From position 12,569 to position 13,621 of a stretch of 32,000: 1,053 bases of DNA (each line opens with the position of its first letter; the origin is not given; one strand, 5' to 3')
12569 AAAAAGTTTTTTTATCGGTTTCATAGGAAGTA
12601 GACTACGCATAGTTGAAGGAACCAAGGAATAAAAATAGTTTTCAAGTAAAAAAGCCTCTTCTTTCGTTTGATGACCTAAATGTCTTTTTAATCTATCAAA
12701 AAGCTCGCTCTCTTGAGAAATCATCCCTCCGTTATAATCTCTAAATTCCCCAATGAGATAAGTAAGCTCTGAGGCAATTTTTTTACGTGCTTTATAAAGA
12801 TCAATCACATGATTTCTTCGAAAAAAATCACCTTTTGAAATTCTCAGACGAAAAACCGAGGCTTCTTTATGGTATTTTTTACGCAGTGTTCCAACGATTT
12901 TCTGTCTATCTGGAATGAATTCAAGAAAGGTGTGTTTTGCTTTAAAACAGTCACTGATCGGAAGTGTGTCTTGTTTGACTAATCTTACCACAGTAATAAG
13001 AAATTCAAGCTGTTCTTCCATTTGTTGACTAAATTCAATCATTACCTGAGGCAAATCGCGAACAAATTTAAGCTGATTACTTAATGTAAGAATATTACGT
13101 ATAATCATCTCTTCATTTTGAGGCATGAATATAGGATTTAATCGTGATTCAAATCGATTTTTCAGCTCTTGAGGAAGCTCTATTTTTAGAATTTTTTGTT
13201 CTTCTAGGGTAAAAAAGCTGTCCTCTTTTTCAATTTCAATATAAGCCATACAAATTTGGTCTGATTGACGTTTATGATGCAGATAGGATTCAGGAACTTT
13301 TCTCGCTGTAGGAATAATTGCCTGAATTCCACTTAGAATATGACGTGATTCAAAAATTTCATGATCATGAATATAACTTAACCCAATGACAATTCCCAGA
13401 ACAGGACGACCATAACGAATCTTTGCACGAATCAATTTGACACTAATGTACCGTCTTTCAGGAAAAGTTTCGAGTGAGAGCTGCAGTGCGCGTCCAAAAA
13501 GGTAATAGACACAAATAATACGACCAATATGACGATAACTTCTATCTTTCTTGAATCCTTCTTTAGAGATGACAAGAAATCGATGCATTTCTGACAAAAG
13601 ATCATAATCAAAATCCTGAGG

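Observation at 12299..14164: Free-standing copy of the unknown module, translationally coupled to an aspartokinase-like gene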

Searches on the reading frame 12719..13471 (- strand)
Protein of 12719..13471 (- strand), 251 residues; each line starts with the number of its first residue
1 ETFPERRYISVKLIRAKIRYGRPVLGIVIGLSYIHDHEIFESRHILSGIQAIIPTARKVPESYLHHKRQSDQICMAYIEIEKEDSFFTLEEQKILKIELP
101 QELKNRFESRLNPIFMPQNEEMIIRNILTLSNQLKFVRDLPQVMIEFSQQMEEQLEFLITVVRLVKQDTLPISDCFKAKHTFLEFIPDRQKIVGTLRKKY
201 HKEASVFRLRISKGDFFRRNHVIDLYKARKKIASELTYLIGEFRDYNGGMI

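Call 58: predict_structure(alignment_id=A3)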
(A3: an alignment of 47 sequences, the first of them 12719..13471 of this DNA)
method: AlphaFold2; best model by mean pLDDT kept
length: 251 residues; sequences in the alignment: 47
mean_pLDDT: 89.8   pTM: 0.59
mean pLDDT of the five models: 89.8, 89.2, 88.5, 88.2, 87.3
residues with pLDDT >= 90: 175; 70-90: 56; 50-70: 14; < 50: 6
segments of 3 or more residues with pLDDT < 50: 113-116
pLDDT, mean of each block of 10 residues (from residue 1): 77 93 94 84 95 96 83 89 93 97 87 57 93 95 93 91 94 96 96 95 98 87 88 96 83 47
secondary structure, 60 per line:
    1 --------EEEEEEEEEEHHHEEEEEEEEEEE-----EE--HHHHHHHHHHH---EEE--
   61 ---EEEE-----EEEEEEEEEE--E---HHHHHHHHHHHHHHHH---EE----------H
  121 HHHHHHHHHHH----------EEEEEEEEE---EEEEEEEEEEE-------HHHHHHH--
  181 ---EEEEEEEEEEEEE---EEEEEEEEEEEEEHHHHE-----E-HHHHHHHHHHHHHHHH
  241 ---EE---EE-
elements in order: E9-18 E22-32 H42-52 E56-58 E64-67 E73-82 H89-104 H120-131 E142-150 E154-164 H172-178 E184-196 E200-212 H213-216 H225-240

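Call 60: fold_search(model_id=the predicted structure, library=pdb)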
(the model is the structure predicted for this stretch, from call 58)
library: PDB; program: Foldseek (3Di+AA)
matches with E <= 10: 1167; with E <= 0.001: 0
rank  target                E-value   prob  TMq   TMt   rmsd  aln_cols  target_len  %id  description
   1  2nyi_B                9.2e-03  0.85  0.23  0.31  15.3       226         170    8  Crystal Structure of an Unknown Protein from Galdieria sulphuraria (released 2006-12-12)
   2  9cmf_A                2.4e-02  0.12  0.15  0.06  22.8       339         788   10  Substrate bound DosP (released 2024-11-20)
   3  4xrt_A                2.7e-02  0.09  0.13  0.11  22.1       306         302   12  Crystal structure of the di-domain ARO/CYC StfQ from the steffimycin biosynthetic pathway (released 2015-12-02)
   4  9hv6                  3.6e-02  0.98  0.25  0.07   4.7        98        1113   17  CryoEM map of the large glutamate dehydrogenase composed of 180 kDa subunits from Mycobacterium smegmatis obtained in th (released 2026-01-14)
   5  5mgh                  3.8e-02  0.23  0.20  0.14  24.0       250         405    8  Crystal structure of pathogenic mutants of human mitochodnrial PheRS (released 2017-05-03)
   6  1q1l_D                3.8e-02  0.13  0.17  0.14  21.6       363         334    8  Crystal Structure of Chorismate Synthase (released 2003-09-30)
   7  8ec5_A                4.5e-02  0.11  0.14  0.14  22.8       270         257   10  Structures of HLA-B8E76C loaded with long peptides reveal novel features at the N-terminus of the groove (released 2023-07-26)
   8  6iex_A                4.5e-02  0.11  0.15  0.14  23.2       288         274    9  Crystal structure of HLA-B*4001 in complex with SARS-CoV derived peptide N216-225 GETALALLLL (released 2019-09-18)
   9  6uw0_A                5.1e-02  0.08  0.13  0.12  23.7       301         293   10  Engineered variant of I-OnuI meganuclease with improved thermostability and fully altered specificity targeting choler (released 2019-12-18)
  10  9hv0                  5.7e-02  0.97  0.25  0.07   4.7        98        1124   17  CryoEM map of the large glutamate dehydrogenase composed of 180 kDa subunits from Mycobacterium smegmatis obtained in th (released 2026-01-14)
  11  3cmq                  6.0e-02  0.28  0.23  0.15  23.9       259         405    9  Crystal structure of human mitochondrial phenylalanine tRNA synthetase (released 2008-07-01)
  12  8p8x                  6.0e-02  0.21  0.21  0.14  24.7       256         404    9  Crystal structure of a pathogenic mutant variant of human mitochodnrial PheRS (released 2023-08-16)
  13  7rno_MODEL_1_A        6.0e-02  0.13  0.15  0.14  22.7       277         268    8  Model of the Ac-6-FP/hpMR1/bB2m/TAPBPR complex from integrated docking, NMR and restrained MD (released 2022-05-11)
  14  8a3w_SZ               6.4e-02  0.72  0.21  0.39  14.9       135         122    8  CRYO-EM STRUCTURE OF LEISHMANIA MAJOR 80S RIBOSOME : WILD TYPE (released 2023-12-20)
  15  7qix_U                6.4e-02  0.69  0.21  0.38  15.3       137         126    4  Specific features and methylation sites of a plant ribosome. 40S body ribosomal subunit. (released 2022-06-15)
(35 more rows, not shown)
